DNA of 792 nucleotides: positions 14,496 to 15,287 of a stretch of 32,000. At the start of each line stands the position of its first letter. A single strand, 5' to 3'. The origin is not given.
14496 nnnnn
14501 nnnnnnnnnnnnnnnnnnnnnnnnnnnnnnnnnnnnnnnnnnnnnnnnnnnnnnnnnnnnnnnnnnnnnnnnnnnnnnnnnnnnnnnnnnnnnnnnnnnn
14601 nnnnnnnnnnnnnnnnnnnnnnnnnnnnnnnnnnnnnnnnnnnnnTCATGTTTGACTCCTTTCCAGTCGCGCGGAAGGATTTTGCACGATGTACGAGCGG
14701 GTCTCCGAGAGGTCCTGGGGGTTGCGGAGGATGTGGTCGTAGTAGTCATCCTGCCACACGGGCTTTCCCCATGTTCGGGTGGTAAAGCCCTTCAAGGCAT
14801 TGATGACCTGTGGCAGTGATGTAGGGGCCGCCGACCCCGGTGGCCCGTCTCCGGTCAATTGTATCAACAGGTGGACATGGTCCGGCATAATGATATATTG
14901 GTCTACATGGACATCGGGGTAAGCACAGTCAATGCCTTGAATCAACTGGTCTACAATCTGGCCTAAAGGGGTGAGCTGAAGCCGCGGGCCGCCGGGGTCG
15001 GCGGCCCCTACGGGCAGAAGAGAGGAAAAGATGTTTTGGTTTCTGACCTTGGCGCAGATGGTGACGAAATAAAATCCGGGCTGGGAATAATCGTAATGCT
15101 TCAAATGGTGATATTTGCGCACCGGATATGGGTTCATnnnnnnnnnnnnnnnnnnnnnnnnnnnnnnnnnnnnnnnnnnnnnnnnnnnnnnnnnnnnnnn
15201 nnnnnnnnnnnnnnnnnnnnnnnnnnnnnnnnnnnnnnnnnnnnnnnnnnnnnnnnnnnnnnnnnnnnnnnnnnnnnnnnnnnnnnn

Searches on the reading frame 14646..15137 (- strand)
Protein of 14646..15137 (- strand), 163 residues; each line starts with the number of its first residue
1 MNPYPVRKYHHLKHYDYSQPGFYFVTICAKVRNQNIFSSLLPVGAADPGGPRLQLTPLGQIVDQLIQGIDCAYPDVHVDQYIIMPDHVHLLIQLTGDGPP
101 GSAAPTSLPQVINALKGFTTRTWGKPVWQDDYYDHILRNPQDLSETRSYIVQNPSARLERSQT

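Call 15: search_protein_families(library=pfam, proteins=[window:14646-15137:-], max_evalue=0.1)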
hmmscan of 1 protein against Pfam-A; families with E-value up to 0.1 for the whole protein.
window:14646-15137:- (163 aa): 1 family
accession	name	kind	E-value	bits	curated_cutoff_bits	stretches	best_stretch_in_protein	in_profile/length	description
PF01797.21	Y1_Tnp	-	2.5e-05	24.8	23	1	74-151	39-119/121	Transposase IS200 like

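Call 16: search_protein_families(library=ncbifam, proteins=[window:14646-15137:-], max_evalue=0.1)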
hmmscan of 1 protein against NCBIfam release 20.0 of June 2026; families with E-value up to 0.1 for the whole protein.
window:14646-15137:- (163 aa): 2 families
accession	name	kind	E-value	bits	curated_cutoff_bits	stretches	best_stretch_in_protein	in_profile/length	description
NF047646.1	REP_Tyr_transpos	equivalog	2.7e-14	53.3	80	1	75-154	46-131/146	REP-associated tyrosine transposase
NF033573.1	transpos_IS200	equivalog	0.00037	20.7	55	1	71-123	42-86/126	IS200/IS605 family transposase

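Call 19: find_homologous_proteins(query=window:14646-15137:-, max_evalue=0.00001)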
Query window:14646-15137:- (163 aa): 54 proteins with E <= 0.00001 among 104 candidates.
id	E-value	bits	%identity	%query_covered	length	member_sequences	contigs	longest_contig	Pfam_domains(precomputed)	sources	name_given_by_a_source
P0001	5.3e-109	380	100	100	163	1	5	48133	-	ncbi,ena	-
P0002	2.2e-71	257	74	94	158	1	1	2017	PF01797.22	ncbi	ncbi:MAG: transposase [Pseudoflavonifractor sp.]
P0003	2.6e-47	179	56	88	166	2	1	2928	PF01797.22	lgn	-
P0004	4.1e-46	175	54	92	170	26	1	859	-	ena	-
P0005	3.4e-43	165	52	92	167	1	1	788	PF01797.22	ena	-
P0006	6.5e-43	165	54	94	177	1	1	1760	PF01797.22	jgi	jgi:REP element-mobilizing transposase RayT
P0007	7.1e-42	161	56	84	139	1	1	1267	-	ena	-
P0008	1.3e-41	160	51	95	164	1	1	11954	-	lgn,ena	-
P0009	5.5e-41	158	52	92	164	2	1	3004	PF01797.22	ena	-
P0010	7.5e-41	158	52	92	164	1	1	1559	PF01797.22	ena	-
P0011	1.0e-40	157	49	95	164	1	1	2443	-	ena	-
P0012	3.4e-40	156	52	92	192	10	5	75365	-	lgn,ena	-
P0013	3.6e-40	156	48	95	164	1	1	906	PF01797.22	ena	-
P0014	3.7e-40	156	52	92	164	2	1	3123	PF01797.22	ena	-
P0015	5.4e-40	155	48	95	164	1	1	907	PF01797.22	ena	-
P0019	1.3e-39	154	48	95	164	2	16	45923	PF01797.22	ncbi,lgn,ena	-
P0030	2.1e-26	111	52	72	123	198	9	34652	-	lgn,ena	-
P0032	7.7e-26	109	55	62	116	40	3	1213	-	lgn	-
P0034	5.7e-25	106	39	96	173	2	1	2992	-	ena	-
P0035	9.6e-25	105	55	61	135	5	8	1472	-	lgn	-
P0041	3.5e-19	87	36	91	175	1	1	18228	-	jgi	jgi:putative transposase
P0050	5.3e-15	74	28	93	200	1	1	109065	-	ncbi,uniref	ncbi:transposase [Deferribacter abyssi]|uniref:transposase n=1 Tax=Deferribacter abyssi TaxID=213806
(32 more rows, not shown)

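Call 32: find_encoding_contigs(protein=P0001, flank=10000, max_places=10)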
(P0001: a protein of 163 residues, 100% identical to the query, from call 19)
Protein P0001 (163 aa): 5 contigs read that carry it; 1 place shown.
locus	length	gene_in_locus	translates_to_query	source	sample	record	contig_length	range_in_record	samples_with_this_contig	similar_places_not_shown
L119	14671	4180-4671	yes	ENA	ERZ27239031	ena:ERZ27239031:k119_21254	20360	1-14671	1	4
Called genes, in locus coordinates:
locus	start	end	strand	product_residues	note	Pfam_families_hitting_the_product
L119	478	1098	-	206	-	PF00395:SLH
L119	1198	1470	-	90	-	PF07441:BofA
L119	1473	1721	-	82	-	PF10704:DUF2508 (weak)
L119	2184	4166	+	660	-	PF00204:DNA_gyraseB, PF01751:Toprim, PF00986:DNA_gyraseB_C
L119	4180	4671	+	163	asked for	-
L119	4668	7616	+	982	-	PF07833:Cu_amine_oxidN1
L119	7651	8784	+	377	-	PF07833:Cu_amine_oxidN1, PF06889:DUF1266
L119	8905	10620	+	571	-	PF07833:Cu_amine_oxidN1, PF06889:DUF1266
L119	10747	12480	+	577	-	PF07833:Cu_amine_oxidN1, PF06889:DUF1266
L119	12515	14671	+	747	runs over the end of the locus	PF00521:DNA_topoisoIV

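Call 35: find_encoding_contigs(protein=P0019, flank=10000, max_places=4)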
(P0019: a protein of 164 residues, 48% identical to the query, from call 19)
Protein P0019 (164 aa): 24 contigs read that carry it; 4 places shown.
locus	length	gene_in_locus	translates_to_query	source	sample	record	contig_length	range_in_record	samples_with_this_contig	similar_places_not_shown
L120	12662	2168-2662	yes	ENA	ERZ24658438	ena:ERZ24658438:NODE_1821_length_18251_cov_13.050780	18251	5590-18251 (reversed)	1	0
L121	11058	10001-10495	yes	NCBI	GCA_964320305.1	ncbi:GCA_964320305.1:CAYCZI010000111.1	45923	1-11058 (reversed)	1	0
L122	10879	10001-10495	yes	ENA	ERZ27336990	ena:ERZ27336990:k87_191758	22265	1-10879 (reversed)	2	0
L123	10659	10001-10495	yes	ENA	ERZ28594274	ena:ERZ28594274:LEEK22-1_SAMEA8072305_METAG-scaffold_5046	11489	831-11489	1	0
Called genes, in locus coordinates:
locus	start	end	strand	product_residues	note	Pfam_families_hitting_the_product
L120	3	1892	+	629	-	?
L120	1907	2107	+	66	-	-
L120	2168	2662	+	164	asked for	PF01797:Y1_Tnp (faint)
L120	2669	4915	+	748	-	PF00521:DNA_topoisoIV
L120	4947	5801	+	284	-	PF02588:YitT_membrane, PF10035:DUF2179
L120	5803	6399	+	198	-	PF02589:LUD_dom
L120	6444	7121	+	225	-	-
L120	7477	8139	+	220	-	-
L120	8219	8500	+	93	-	-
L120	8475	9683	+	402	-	PF07275:ArdA (faint)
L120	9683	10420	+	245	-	-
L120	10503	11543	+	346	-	-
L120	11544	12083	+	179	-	-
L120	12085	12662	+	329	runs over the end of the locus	PF14192:DUF4314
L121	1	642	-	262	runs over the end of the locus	PF01261:AP_endonuc_2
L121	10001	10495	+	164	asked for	PF01797:Y1_Tnp (faint)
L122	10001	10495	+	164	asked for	PF01797:Y1_Tnp (faint)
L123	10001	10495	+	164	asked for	PF01797:Y1_Tnp (faint)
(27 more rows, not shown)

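Call 36: find_encoding_contigs(protein=P0050, flank=10000, max_places=2)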
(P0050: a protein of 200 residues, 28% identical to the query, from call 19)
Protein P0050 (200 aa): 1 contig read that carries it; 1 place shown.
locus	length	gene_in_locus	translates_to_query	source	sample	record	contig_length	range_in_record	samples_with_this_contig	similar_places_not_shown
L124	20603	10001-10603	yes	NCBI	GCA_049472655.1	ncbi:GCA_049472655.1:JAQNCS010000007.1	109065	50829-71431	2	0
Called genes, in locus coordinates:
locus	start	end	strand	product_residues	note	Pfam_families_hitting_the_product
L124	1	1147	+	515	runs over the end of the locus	PF00501:AMP-binding, PF13193:AMP-binding_C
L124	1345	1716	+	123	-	-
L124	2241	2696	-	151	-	PF01668:SmpB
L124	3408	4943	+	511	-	PF12161:HsdM_N, PF02384:N6_Mtase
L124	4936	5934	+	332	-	PF13310:Virulence_RhuM, PF02661:Fic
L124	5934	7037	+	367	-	PF17761:DUF1016_N, PF06250:YhcG_C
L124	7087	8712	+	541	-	PF04326:SLFN_AlbA_2, PF08279:HTH_11 (faint), PF13749:HATPase_c_4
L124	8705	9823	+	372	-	PF01420:Methylase_S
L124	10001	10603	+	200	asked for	-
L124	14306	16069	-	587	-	PF02730:AFOR_N, PF01314:AFOR_C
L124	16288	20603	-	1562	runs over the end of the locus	PF21075:GDH_ACT1, PF21073:GDH_HM1, PF21077:GDH_ACT3 (weak), PF21078:GDH_HM3, PF05088:Bac_GDH_CD, PF21074:GDH_C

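Call 37: find_encoding_contigs(protein=P0012, flank=10000, max_places=3)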
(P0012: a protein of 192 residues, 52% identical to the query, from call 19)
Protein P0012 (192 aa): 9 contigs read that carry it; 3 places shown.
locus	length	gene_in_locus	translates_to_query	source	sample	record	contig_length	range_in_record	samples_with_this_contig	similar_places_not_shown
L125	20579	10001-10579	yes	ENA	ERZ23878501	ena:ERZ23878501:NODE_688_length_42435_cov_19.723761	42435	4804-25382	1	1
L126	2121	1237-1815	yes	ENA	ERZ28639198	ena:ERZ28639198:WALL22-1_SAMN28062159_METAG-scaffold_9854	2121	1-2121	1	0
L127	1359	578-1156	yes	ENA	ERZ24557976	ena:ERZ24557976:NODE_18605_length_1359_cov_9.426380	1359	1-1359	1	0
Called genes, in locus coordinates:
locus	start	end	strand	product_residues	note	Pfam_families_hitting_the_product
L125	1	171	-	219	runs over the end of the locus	PF19700:DUF6198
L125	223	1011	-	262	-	PF01261:AP_endonuc_2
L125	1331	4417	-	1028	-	PF09992:NAGPA, PF03425:CBM_11 (weak), PF00395:SLH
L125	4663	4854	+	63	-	PF00037:Fer4 (faint), PF13459:Fer4_15, PF13370:Fer4_13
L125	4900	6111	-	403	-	PF04055:Radical_SAM, PF06969:HemN_C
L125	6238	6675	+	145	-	PF03862:SpoVAC_SpoVAEB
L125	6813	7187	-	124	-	PF01880:Desulfoferrodox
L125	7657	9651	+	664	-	PF02518:HATPase_c (faint), PF00204:DNA_gyraseB, PF01751:Toprim, PF00986:DNA_gyraseB_C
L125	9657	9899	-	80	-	-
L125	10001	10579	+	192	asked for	-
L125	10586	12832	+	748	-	PF00521:DNA_topoisoIV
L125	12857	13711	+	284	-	PF02588:YitT_membrane, PF10035:DUF2179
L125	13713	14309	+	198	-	PF02589:LUD_dom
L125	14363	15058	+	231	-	-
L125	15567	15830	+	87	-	-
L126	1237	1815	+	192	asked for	-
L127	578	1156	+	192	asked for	-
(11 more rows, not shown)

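Call 51: search_solved_structures(query=A2, max_evalue=1, show_alignments=2)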
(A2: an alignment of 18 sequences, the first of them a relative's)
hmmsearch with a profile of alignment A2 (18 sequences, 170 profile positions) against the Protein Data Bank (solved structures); distinct sequences matched with E-value up to 1: 8.
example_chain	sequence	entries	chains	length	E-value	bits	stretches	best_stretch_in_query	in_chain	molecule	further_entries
4er8_A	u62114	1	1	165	8.5e-09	38.6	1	55-164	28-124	TnpArep for protein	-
2xm3_A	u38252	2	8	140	0.0074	19.3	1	74-158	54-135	TRANSPOSASE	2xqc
2xma_A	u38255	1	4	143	0.008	19.1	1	74-158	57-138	TRANSPOSASE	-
2ec2_A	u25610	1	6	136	0.024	17.6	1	62-165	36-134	136aa long hypothetical transposase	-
2xo6_A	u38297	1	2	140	0.03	17.3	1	74-138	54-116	TRANSPOSASE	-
2f4f_A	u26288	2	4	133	0.081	15.9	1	55-161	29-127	Transposase, putative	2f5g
4wzr_A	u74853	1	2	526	0.61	13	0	105-150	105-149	Pumilio domain-containing protein KIAA0020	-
4wzw_A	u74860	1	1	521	0.76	12.7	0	105-150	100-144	Pumilio domain-containing protein KIAA0020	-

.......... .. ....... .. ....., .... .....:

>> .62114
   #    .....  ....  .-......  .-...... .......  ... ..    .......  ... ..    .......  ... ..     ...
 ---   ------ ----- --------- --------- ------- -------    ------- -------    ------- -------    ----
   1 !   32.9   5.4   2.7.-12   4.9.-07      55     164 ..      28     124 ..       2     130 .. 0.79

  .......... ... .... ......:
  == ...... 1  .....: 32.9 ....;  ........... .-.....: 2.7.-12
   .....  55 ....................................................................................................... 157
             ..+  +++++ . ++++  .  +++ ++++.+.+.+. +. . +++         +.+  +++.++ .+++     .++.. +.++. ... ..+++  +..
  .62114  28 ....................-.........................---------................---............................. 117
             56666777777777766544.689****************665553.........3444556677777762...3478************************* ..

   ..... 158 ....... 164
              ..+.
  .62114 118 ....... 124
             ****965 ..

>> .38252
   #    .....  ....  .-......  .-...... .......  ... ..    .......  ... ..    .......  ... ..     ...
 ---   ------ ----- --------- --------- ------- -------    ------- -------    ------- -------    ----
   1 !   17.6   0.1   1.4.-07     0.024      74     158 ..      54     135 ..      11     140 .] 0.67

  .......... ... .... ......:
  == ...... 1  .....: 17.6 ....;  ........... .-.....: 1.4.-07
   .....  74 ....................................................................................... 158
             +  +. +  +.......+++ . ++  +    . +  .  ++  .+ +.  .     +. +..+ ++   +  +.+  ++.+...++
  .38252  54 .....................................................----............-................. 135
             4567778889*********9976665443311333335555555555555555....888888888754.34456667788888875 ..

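Call 59: predict_structure(alignment_id=A2)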
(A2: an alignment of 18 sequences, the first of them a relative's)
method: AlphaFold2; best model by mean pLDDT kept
length: 163 residues; sequences in the alignment: 18
mean_pLDDT: 84.2   pTM: 0.79
mean pLDDT of the five models: 84.2, 83.9, 83.8, 83.3, 82.5
residues with pLDDT >= 90: 92; 70-90: 38; 50-70: 28; < 50: 5
segments of 3 or more residues with pLDDT < 50: 1-5
pLDDT, mean of each block of 10 residues (from residue 1): 52 84 95 89 61 90 95 92 95 79 78 96 94 91 90 74 56
secondary structure, 60 per line:
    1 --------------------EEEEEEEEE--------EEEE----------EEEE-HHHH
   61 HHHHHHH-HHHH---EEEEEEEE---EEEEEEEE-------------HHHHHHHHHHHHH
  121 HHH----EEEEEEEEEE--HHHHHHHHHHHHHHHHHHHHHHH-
elements in order: E21-29 E38-41 E52-55 H57-67 H69-72 E76-83 E87-94 H108-123 E128-137 H140-162

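Call 61: find_encoding_contigs(protein=P0030, flank=6000, max_places=3)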
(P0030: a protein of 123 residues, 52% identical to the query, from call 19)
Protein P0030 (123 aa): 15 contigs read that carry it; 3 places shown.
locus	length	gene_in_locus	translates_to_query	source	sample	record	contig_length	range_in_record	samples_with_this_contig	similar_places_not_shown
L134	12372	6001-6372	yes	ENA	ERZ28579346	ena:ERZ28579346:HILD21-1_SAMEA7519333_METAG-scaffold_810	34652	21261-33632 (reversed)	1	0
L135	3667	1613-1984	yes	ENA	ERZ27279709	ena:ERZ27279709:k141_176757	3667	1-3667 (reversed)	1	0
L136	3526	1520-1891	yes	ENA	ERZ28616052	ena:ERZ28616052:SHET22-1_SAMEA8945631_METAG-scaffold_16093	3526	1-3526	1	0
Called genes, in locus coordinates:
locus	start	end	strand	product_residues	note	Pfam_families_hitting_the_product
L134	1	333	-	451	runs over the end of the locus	?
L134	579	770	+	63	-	PF00037:Fer4 (faint), PF13459:Fer4_15, PF13370:Fer4_13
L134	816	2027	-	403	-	PF04055:Radical_SAM, PF06969:HemN_C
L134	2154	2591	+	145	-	PF03862:SpoVAC_SpoVAEB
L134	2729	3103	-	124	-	PF01880:Desulfoferrodox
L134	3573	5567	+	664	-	PF02518:HATPase_c (faint), PF00204:DNA_gyraseB, PF01751:Toprim, PF00986:DNA_gyraseB_C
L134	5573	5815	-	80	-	-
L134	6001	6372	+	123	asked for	-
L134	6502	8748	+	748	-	PF00521:DNA_topoisoIV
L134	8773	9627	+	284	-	PF02588:YitT_membrane, PF10035:DUF2179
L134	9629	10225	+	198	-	PF02589:LUD_dom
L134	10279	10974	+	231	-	-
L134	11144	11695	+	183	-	-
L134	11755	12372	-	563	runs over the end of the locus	PF07992:Pyr_redox_2, PF13738:Pyr_redox_3 (weak), PF00070:Pyr_redox, PF02852:Pyr_redox_dim, PF00581:Rhodanese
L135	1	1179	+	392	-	?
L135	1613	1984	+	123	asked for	-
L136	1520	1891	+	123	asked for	-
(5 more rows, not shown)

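Call 63: fold_search(model_id=the predicted structure, library=pdb)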
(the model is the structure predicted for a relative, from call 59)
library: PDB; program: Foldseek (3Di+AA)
matches with E <= 10: 1006; with E <= 0.001: 30
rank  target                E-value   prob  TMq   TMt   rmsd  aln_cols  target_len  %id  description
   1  4er8_A                6.1e-08  1.00  0.65  0.64   2.9       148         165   20  Structure of the REP associates tyrosine transposase bound to a REP hairpin (released 2012-08-15)
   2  2xm3_A                2.6e-06  1.00  0.48  0.60   7.1       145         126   22  Deinococcus radiodurans ISDra2 Transposase Left end DNA complex (released 2010-10-13)
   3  2xqc_D                2.7e-06  1.00  0.47  0.56   8.6       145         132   22  DEINOCOCCUS RADIODURANS ISDRA2 TRANSPOSASE COMPLEXED WITH LEFT END RECOGNITION AND CLEAVAGE SITE AND ZN (released 2010-10-13)
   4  2xo6_D                4.2e-06  1.00  0.46  0.57   6.8       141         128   20  DEINOCOCCUS RADIODURANS ISDRA2 TRANSPOSASE Y132F MUTANT COMPLEXED WITH LEFT END RECOGNITION AND CLEAVAGE SITE (released 2010-10-13)
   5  2xm3_D                5.0e-06  1.00  0.47  0.58   7.2       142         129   22  Deinococcus radiodurans ISDra2 Transposase Left end DNA complex (released 2010-10-13)
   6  2xm3_C                8.1e-06  1.00  0.46  0.58   5.9       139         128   21  Deinococcus radiodurans ISDra2 Transposase Left end DNA complex (released 2010-10-13)
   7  2xo6_A                8.6e-06  1.00  0.47  0.56   6.8       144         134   20  DEINOCOCCUS RADIODURANS ISDRA2 TRANSPOSASE Y132F MUTANT COMPLEXED WITH LEFT END RECOGNITION AND CLEAVAGE SITE (released 2010-10-13)
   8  2xma_A                1.1e-05  1.00  0.47  0.55   6.7       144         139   20  DEINOCOCCUS RADIODURANS ISDRA2 TRANSPOSASE RIGHT END DNA COMPLEX (released 2010-10-13)
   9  2xm3_B                1.3e-05  1.00  0.46  0.57   5.9       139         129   21  Deinococcus radiodurans ISDra2 Transposase Left end DNA complex (released 2010-10-13)
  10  2xma_B                1.4e-05  1.00  0.48  0.56   6.7       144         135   20  DEINOCOCCUS RADIODURANS ISDRA2 TRANSPOSASE RIGHT END DNA COMPLEX (released 2010-10-13)
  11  2xma_E                2.1e-05  1.00  0.46  0.53   6.8       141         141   20  DEINOCOCCUS RADIODURANS ISDRA2 TRANSPOSASE RIGHT END DNA COMPLEX (released 2010-10-13)
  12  2vih_B                2.9e-05  1.00  0.50  0.62   6.3       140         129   16  CRYSTAL STRUCTURE OF THE IS608 TRANSPOSASE IN COMPLEX WITH Left END 26-MER DNA (released 2008-02-19)
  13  2a6o_A                3.1e-05  1.00  0.44  0.47   9.9       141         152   16  Crystal Structure of the ISHp608 Transposase in Complex with Stem-loop DNA (released 2005-10-25)
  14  2vic_A                3.7e-05  1.00  0.48  0.51  11.2       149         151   16  CRYSTAL STRUCTURE OF THE ISHP608 TRANSPOSASE IN COMPLEX with Left end 26- mer DNA and manganese (released 2008-02-19)
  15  2vjv_A                4.1e-05  1.00  0.47  0.59   7.1       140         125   14  Crystal structure of the IS608 transposase in complex with left end 26-mer DNA hairpin and a 6-mer DNA representing th (released 2008-02-19)
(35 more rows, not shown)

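Call 76: find_encoding_contigs(protein=P0003, flank=5000, max_places=2)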
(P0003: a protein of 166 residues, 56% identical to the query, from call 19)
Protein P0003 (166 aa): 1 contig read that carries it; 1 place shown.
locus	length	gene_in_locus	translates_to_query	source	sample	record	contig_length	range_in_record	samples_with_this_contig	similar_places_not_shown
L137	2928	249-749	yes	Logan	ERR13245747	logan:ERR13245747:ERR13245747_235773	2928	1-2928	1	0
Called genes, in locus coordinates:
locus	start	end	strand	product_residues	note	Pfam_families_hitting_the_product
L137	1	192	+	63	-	?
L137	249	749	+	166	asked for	PF01797:Y1_Tnp (weak)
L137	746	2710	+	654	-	PF07833:Cu_amine_oxidN1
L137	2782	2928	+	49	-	?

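Call 77: find_encoding_contigs(protein=P0034, flank=5000, max_places=2)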
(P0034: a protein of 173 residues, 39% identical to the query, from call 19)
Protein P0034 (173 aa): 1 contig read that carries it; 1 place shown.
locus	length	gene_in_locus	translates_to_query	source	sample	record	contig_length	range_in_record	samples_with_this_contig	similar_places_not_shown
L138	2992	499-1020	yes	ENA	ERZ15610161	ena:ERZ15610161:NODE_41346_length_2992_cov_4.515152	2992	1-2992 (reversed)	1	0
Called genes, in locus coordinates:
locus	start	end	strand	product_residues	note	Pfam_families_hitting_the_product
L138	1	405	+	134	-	?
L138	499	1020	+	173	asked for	-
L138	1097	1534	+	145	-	PF00583:Acetyltransf_1, PF13302:Acetyltransf_3, PF13673:Acetyltransf_10, PF13508:Acetyltransf_7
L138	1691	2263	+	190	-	-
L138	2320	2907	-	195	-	PF00702:Hydrolase, PF13419:HAD_2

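Call 78: find_encoding_contigs(protein=P0041, flank=8000, max_places=2)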
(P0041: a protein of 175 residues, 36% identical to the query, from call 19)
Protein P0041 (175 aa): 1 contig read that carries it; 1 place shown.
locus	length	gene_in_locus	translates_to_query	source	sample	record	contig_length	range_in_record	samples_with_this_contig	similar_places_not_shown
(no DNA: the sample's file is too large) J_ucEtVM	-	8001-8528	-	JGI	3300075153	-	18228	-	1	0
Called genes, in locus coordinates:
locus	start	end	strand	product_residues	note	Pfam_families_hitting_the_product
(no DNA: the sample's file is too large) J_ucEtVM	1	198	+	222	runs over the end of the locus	?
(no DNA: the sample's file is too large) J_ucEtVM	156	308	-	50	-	-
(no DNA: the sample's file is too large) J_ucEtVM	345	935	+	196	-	PF00877:NLPC_P60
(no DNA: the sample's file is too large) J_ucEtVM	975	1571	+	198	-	PF01327:Pep_deformylase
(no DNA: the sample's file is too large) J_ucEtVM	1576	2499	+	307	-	PF00551:Formyl_trans_N, PF02911:Formyl_trans_C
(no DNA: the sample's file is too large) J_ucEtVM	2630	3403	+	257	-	PF01791:DeoC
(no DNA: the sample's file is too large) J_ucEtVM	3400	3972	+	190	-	PF05036:SPOR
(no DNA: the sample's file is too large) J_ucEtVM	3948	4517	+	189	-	-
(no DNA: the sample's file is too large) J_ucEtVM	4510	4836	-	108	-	-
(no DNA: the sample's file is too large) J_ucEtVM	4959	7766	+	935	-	PF08471:Ribonuc_red_2_N, PF02867:Ribonuc_red_lgC, PF12637:TSCPD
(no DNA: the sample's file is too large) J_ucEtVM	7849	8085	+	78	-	-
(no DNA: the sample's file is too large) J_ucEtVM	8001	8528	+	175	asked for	-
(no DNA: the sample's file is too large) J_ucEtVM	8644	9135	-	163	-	-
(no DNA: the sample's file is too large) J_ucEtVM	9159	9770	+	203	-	PF03544:TonB_C (weak), PF00639:Rotamase (weak)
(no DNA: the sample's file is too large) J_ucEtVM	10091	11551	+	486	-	PF07995:GSDH, PF18962:Por_Secre_tail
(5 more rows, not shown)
